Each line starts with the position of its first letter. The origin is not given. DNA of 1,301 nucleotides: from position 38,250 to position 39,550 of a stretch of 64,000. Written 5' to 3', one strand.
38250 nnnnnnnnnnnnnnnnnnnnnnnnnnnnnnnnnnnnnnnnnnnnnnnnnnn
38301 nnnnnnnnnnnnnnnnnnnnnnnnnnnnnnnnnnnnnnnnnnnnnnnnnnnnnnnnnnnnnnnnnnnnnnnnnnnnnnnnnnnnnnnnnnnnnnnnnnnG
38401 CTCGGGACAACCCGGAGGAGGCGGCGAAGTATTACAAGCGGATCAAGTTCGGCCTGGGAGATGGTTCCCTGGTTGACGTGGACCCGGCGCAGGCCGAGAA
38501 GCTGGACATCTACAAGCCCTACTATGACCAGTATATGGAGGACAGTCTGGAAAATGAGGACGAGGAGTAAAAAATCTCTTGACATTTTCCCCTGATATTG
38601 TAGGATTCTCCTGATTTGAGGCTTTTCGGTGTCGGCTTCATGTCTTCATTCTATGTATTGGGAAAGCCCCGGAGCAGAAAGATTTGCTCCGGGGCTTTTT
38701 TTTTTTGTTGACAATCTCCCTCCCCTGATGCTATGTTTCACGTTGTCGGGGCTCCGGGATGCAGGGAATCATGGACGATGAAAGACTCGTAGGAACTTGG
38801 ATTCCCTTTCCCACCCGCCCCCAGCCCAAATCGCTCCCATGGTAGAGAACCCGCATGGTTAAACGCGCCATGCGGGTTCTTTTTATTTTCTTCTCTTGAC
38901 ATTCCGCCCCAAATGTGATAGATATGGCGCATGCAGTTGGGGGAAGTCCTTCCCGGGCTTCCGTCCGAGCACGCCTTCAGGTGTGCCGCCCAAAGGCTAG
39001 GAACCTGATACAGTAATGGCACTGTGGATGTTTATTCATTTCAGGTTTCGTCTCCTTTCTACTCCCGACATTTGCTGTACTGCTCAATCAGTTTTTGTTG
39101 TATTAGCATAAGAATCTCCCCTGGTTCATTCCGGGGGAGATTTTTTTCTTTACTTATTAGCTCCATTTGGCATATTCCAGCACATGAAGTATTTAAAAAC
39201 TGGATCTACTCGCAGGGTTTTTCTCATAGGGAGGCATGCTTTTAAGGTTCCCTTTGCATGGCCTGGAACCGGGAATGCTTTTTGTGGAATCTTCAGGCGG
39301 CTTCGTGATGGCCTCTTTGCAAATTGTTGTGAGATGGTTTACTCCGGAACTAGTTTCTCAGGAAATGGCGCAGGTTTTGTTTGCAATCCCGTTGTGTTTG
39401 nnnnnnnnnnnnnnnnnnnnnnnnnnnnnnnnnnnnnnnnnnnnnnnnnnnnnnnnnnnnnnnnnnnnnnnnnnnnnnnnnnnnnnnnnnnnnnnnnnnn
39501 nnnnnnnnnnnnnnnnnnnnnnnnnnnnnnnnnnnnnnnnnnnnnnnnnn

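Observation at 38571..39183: Three back-to-back promoter-terminator units with no ORFs: a candidate phage small-RNA cassette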

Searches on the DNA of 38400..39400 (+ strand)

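Call 5: search_rna_families(source=window, start=38400, end=39400, threshold=evalue, max_evalue=10, show_alignments=3)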
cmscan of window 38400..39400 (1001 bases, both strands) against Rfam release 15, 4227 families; matches with E-value up to 10: 27.
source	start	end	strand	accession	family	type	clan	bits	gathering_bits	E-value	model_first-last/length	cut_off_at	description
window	38565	38701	+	RF02760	sR035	Gene; sRNA;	-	30.9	233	3.1e-06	1-206/206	no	sR035 sRNA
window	38594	38706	+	RF04312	trpB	Cis-reg;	-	29.3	59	0.082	1-107/107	no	trpB ncRNA motif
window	39069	39147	+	RF02428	SpF11_sRNA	Gene; sRNA;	-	29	54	0.036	1-95/95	no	Streptococcus sRNA SpF11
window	38630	38703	+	RF02278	Betaproteobacteria_toxic_sRNA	Gene; sRNA;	-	28.3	50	0.002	1-64/64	no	Betaproteobacteria toxic small RNA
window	38601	38706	+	RF01772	rnk_pseudo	Cis-reg; leader;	-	25.3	55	0.076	1-108/108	no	Pseudomonas rnk leader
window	38572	38704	+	RF00514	His_leader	Cis-reg; leader;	-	22.8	49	0.33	1-126/126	no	Histidine operon leader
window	38660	38884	-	RF02760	sR035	Gene; sRNA;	-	22.4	233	0.0012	1-206/206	no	sR035 sRNA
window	38609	38702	+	RF00111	SdsR_RyeB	Gene; sRNA;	CL00105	22.1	38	0.26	1-100/100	no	SdsR_RyeB RNA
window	38660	38708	+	RF00489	ctRNA_p42d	Gene; antisense;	-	20.8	50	0.12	1-46/46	no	ctRNA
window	39070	39149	+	RF00515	PyrR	Cis-reg;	-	20.8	54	3.4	1-115/115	no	PyrR binding site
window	38663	38756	-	RF01393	isrJ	Gene; sRNA;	-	20.1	37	0.49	1-75/75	no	isrJ Hfq binding RNA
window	38632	38711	+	RF00121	MicC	Gene; sRNA;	-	19.2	90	4.9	1-123/123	no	MicC RNA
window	38568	38699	+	RF02701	PsrR1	Gene; sRNA;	-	18.7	42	1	1-79/79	no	Photosynthesis regulatory RNA1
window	38608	38703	+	RF00506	Thr_leader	Cis-reg; leader;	-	18.3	55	1.2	1-118/118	no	Threonine operon leader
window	39053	39147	+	RF02837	anti-hemB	Gene; sRNA;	-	17.6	49.5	0.25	1-81/81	no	Burkholderia RNA 7 (anti-hemB)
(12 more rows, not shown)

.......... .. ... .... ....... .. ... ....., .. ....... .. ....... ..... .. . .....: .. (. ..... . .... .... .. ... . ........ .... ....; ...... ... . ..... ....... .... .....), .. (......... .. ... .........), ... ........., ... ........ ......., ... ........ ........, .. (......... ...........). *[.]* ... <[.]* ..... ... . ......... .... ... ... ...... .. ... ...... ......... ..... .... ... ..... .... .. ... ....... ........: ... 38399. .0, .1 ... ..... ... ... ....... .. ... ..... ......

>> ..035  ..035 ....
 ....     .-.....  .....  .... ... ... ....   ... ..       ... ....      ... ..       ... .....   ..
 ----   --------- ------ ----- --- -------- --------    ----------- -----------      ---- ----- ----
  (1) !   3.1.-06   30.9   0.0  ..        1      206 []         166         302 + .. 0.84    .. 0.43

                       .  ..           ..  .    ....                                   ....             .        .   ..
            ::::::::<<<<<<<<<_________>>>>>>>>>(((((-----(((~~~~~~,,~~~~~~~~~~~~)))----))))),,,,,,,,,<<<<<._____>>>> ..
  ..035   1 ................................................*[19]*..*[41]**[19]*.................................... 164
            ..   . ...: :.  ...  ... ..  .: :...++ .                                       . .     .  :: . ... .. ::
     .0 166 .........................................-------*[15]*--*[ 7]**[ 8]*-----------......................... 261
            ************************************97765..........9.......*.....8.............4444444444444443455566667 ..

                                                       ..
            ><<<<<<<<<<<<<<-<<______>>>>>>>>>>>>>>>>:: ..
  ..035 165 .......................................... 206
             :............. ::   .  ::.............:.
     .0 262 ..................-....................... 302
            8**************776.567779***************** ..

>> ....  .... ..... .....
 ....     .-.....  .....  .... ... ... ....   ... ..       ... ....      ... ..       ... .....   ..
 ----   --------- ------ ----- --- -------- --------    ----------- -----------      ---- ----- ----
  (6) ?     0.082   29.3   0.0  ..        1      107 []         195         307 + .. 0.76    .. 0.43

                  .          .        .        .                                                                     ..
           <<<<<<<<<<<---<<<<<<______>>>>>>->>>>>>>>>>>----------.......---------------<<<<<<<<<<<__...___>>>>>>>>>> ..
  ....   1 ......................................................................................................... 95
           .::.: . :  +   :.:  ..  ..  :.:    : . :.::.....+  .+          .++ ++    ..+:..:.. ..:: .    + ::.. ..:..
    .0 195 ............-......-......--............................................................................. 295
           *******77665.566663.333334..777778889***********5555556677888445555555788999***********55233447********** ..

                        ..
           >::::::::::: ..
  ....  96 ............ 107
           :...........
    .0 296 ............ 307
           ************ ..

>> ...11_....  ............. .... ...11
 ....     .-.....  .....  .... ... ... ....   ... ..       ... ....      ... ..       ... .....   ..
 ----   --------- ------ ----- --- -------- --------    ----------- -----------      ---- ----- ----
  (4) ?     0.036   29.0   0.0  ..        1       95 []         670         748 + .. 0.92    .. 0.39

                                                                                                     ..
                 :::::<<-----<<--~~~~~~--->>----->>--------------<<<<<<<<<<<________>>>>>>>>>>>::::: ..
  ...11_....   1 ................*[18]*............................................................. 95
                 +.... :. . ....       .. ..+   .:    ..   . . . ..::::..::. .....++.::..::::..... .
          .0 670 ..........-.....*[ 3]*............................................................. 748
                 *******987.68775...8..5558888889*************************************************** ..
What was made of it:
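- On Any Rfam 15 family: Sub-threshold hits are driven by the terminator hairpins (call 5).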

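Call 8: search_dna_similar(query=window:38400-39400:+, collection=phages, mode=distant, max_rows=30)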
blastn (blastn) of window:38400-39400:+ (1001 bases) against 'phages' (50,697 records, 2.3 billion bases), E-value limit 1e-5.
No match.

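Call 100: build_rna_model(alignment_id=A6, structure=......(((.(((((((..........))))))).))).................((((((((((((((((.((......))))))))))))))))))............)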
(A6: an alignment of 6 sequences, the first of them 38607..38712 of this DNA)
Model R1 built from alignment A6 (6 sequences, 110 columns); structure: as given.
model positions 105; base pairs 28; branch points 1; effective number of sequences 1.01; information 0.59 bits per position. Calibrated on 0.2 Mb of random sequence (short: E-values are rough).
structure used (alignment columns):
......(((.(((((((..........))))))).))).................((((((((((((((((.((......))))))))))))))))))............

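Call 102: search_with_rna_model(model_id=R1, sources=[L005, L007, L008], max_evalue=10, filters=off, show_alignments=3)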
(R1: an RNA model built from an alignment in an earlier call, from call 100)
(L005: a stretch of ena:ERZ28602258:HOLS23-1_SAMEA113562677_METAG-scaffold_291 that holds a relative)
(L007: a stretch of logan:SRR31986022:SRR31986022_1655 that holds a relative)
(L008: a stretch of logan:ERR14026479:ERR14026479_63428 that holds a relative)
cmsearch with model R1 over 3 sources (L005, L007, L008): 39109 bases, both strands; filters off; matches with E-value up to 10: 17.
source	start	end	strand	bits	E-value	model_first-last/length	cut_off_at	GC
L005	11898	11980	+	19.1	0.018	1-105/105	no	0.42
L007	3607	3702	+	18.7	0.022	1-105/105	no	0.44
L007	4896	4968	+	12.6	0.53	1-105/105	no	0.41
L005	15657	15758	-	12.5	0.54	1-105/105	no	0.6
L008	2379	2464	+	12.4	0.57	1-105/105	no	0.33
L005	12069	12149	+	12.2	0.64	1-105/105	no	0.42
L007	5113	5197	+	12.2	0.65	1-105/105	no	0.4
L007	3658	3688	-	12.1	0.67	58-93/105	no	0.61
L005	5996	6022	-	10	2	62-89/105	no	0.7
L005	5996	6022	+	9.7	2.3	62-89/105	no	0.7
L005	7330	7376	+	9.3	2.8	1-105/105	no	0.3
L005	16181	16264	+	8.7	3.8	1-105/105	no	0.48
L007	123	176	-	7.6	6.8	1-105/105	no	0.22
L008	1882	1938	+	7.6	6.9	1-105/105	no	0.6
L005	190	283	-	7.2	8.4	1-105/105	no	0.37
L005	7295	7384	-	7.1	8.8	1-105/105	no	0.36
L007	13481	13555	+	6.9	9.7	1-105/105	no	0.43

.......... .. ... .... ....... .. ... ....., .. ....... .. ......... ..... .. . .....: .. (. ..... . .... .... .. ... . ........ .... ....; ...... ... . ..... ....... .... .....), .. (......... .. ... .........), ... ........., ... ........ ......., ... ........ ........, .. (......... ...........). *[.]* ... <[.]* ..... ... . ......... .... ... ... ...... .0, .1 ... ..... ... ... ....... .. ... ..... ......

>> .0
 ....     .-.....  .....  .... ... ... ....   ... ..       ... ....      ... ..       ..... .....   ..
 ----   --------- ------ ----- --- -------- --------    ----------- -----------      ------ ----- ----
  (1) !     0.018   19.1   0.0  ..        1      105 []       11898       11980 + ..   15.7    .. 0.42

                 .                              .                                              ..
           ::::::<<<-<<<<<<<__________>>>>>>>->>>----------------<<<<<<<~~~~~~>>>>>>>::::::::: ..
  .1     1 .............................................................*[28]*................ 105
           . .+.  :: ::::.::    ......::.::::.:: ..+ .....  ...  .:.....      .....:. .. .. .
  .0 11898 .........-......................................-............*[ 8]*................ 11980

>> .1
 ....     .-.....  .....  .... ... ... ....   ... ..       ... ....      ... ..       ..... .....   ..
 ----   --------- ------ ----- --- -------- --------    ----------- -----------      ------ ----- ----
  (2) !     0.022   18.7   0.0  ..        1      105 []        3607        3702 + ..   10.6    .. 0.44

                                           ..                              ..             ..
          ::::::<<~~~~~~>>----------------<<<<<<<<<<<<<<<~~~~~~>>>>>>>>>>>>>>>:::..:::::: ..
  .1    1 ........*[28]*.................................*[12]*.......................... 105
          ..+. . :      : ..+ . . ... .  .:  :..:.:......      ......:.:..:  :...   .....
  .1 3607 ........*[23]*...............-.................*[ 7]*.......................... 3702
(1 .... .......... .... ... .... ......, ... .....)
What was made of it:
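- Tried and rejected: The L005 hit is out of register (calls 100, 102).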

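Call 103: search_dna_similar(query=window:38571-39183:+, collection=plasmids, mode=distant, max_rows=10)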
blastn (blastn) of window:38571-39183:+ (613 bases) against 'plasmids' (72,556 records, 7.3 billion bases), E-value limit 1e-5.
No match.

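Call 104: search_dna_similar(query=window:38571-39183:+, collection=ecoli_genomes, mode=distant, max_rows=10)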
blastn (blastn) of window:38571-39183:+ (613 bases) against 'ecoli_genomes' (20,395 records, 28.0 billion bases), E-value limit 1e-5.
No match.
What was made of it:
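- Tried and rejected: DNA similarity to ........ phages, PLSDB plasmids and E. coli genomes gave no match (calls 8, 103, 104).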
